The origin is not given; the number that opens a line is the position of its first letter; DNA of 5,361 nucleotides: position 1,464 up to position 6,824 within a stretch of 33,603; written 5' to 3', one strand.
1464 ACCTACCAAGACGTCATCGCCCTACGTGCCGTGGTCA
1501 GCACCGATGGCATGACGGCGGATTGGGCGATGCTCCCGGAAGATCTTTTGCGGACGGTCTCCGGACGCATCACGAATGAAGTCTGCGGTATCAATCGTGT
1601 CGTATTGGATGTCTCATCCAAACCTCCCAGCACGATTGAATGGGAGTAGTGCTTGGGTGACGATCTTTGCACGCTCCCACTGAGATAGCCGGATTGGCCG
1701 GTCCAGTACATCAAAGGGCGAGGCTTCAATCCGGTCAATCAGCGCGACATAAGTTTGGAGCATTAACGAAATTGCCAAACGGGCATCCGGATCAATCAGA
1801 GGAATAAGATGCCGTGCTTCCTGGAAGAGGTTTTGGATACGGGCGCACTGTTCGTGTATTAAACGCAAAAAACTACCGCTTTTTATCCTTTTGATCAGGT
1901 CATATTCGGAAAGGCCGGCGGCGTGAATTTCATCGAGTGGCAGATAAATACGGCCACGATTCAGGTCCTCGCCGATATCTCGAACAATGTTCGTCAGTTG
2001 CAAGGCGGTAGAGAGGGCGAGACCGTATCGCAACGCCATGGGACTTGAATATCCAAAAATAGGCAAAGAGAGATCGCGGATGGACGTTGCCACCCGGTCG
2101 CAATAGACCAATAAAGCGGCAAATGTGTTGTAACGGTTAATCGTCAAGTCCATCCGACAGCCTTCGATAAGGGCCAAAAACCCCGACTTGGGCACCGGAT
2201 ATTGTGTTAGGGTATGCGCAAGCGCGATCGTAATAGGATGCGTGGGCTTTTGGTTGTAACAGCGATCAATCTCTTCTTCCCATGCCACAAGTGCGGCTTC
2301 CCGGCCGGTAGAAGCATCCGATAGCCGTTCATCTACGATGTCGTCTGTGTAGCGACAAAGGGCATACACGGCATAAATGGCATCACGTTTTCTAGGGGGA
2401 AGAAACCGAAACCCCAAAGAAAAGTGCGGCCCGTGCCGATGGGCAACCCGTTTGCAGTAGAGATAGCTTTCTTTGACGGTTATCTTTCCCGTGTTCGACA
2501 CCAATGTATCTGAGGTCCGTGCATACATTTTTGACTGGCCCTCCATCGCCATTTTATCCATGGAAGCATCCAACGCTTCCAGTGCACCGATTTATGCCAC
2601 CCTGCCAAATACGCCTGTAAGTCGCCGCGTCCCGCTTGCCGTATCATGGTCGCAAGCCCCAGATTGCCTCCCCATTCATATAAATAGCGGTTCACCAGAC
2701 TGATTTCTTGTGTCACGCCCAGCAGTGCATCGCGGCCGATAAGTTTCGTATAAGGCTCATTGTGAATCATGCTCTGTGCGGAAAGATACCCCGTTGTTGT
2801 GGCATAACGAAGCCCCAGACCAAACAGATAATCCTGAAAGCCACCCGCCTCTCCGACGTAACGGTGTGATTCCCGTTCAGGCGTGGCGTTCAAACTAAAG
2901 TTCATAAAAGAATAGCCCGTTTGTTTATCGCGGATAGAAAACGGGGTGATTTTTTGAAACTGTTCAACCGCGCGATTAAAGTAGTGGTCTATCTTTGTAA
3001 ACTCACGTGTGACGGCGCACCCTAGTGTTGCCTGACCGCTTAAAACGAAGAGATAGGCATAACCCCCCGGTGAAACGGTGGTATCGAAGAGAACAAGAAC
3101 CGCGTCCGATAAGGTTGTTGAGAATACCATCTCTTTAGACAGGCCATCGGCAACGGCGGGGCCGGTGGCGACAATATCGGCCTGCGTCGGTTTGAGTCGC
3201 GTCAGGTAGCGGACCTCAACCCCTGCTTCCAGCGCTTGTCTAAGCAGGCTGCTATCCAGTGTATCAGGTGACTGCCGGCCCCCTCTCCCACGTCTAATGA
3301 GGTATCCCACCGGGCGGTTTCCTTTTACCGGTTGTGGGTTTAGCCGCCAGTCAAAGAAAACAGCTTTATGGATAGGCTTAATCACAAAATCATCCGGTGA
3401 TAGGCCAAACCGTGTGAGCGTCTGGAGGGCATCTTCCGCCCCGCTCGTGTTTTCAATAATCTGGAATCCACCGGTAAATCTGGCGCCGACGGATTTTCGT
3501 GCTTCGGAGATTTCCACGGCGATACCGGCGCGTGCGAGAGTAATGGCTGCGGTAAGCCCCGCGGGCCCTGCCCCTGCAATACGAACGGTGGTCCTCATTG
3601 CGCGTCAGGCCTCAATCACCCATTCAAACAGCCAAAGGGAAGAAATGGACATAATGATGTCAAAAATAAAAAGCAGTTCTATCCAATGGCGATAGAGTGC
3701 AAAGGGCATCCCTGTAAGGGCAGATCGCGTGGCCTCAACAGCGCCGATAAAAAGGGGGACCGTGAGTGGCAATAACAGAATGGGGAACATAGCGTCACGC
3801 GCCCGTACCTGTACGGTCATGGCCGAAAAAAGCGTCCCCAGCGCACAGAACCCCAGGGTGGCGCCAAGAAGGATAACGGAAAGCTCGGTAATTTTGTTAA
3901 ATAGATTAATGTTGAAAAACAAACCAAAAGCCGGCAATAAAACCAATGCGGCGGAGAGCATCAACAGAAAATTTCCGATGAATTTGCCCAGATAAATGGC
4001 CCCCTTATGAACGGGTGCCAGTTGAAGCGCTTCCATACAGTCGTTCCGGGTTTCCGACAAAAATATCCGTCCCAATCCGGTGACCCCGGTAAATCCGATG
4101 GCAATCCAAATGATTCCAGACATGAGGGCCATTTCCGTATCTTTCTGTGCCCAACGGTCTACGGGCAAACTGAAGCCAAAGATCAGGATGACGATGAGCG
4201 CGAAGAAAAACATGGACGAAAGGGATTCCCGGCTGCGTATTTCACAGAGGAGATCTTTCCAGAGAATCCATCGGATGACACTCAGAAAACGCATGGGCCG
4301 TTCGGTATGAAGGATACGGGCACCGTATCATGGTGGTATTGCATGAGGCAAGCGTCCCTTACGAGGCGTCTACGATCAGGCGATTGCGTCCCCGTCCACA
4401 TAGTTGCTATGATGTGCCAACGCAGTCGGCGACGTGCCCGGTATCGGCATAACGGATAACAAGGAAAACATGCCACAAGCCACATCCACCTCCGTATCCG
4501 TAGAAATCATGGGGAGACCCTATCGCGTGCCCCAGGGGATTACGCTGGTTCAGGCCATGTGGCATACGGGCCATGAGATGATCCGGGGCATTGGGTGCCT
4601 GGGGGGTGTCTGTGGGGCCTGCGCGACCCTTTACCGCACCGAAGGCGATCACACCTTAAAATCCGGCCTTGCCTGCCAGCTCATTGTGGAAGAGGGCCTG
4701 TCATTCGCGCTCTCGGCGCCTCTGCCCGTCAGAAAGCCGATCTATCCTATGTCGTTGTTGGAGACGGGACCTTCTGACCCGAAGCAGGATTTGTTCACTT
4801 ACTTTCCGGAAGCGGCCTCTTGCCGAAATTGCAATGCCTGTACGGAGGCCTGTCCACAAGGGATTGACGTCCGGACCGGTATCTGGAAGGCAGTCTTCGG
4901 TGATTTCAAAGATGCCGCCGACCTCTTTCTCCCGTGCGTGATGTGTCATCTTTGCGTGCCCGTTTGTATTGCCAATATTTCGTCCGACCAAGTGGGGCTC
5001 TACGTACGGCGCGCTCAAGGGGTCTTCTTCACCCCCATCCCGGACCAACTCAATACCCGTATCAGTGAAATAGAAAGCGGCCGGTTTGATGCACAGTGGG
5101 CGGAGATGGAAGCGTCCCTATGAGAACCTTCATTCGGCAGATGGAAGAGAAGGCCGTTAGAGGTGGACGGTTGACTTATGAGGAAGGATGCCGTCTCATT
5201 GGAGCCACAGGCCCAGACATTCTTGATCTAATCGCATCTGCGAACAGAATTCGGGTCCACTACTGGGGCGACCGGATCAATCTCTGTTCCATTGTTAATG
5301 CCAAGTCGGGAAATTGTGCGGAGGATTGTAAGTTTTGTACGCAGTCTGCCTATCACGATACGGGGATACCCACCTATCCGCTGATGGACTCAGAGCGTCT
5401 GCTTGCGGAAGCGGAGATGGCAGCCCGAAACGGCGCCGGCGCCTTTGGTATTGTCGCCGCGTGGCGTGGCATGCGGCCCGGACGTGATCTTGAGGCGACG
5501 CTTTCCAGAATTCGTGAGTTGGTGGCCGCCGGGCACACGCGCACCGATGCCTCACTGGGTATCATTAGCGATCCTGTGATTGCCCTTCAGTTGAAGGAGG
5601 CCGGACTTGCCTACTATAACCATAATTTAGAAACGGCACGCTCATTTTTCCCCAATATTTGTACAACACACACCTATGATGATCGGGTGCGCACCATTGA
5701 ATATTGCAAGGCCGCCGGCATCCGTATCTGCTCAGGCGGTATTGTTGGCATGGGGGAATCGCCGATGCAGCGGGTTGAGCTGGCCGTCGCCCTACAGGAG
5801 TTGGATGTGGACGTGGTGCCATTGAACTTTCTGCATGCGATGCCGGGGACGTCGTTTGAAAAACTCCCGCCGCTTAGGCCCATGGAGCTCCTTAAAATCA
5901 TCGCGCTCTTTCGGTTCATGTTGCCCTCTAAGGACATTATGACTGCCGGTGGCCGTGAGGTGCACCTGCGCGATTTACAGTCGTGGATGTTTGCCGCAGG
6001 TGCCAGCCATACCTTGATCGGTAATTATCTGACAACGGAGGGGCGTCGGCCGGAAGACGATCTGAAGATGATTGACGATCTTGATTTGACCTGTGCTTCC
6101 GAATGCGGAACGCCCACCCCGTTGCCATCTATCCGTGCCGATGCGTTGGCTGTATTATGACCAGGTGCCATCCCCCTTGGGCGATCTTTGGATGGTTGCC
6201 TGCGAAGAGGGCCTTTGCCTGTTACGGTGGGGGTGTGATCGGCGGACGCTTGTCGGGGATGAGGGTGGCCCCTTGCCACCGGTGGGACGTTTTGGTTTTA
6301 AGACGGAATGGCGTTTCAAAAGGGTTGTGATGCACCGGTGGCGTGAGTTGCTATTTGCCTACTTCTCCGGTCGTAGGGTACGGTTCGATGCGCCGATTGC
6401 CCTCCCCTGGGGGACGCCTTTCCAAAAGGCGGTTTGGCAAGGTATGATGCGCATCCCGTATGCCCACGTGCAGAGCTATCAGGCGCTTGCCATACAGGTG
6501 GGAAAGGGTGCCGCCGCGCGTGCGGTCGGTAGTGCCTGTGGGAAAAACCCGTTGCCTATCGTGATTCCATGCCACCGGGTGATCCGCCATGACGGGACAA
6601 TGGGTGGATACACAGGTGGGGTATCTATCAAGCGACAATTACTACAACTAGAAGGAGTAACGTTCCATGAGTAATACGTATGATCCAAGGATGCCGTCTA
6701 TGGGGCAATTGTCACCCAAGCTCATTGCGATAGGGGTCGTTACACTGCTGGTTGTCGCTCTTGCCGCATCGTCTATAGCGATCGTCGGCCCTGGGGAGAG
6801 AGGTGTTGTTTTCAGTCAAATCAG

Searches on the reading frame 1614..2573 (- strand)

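Call 60: search_protein_families(library=pfam, proteins=[window:1614-2573:-], max_evalue=0.00001)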
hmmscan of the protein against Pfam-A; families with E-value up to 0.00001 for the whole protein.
window:1614-2573:- (319 aa): 1 family
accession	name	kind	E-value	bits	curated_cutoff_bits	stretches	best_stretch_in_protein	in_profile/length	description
PF00494.24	SQS_PSY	-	1.4e-74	251.5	26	1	45-300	2-263/263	Squalene/phytoene synthase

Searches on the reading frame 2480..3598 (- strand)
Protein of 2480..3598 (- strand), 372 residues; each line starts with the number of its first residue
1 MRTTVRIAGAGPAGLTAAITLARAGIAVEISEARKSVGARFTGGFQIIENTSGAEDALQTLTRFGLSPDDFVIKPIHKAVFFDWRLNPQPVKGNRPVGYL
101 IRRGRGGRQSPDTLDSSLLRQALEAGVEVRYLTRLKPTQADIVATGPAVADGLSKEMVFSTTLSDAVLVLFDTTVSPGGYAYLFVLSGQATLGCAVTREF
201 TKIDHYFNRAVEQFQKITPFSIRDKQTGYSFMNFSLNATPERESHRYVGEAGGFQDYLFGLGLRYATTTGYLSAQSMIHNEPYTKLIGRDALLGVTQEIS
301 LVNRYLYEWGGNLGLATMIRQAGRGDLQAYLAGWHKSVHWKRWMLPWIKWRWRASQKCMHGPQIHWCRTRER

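Call 60: search_protein_families(library=pfam, proteins=[window:2480-3598:-], max_evalue=0.00001)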
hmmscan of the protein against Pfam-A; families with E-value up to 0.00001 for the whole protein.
window:2480-3598:- (372 aa): 2 families
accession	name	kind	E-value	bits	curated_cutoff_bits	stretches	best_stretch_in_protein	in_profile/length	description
PF01946.23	Thi4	-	4.2e-07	29.9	26.2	0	3-67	18-83/235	Thi4 family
PF13450.12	NAD_binding_8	-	6.3e-06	26.8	21.9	0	7-41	1-35/68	NAD(P)-binding Rossmann-like domain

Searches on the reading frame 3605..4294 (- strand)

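Call 60: search_protein_families(library=pfam, proteins=[window:3605-4294:-], max_evalue=0.00001)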
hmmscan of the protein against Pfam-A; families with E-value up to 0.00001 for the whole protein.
window:3605-4294:- (229 aa): 2 families
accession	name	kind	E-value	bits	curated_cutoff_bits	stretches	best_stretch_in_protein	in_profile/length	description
PF03379.19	CcmB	-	1.2e-29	103.7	24.9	1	10-211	4-197/215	CcmB protein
PF01061.29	ABC2_membrane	-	1.7e-09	38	26.9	1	7-178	3-174/211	ABC-2 type transporter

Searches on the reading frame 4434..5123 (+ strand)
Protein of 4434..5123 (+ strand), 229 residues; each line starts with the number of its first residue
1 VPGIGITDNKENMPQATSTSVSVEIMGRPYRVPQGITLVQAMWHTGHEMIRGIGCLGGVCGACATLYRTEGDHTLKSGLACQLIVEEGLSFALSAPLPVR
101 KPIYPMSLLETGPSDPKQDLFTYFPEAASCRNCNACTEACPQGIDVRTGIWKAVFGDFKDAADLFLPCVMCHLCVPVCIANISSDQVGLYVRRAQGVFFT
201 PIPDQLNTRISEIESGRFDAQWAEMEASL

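Call 60: search_protein_families(library=pfam, proteins=[window:4434-5123:+], max_evalue=0.00001)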
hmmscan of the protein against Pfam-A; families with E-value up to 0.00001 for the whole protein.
window:4434-5123:+ (229 aa): 1 family
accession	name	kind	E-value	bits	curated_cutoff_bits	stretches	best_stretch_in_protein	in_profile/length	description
PF13187.11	Fer4_9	-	9e-06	26.1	27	0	130-181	2-50/52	4Fe-4S dicluster domain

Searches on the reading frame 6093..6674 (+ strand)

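Call 60: search_protein_families(library=pfam, proteins=[window:6093-6674:+], max_evalue=0.00001)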
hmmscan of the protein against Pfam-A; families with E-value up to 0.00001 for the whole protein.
window:6093-6674:+ (193 aa): 2 families
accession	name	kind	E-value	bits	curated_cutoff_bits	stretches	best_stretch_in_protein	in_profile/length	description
PF01035.26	DNA_binding_1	-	2.4e-32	111.1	27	1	109-189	1-81/81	6-O-methylguanine DNA methyltransferase, DNA binding domain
PF02870.21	Methyltransf_1N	-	8.8e-06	26.6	21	0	20-47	1-28/71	6-O-methylguanine DNA methyltransferase, ribonuclease-like domain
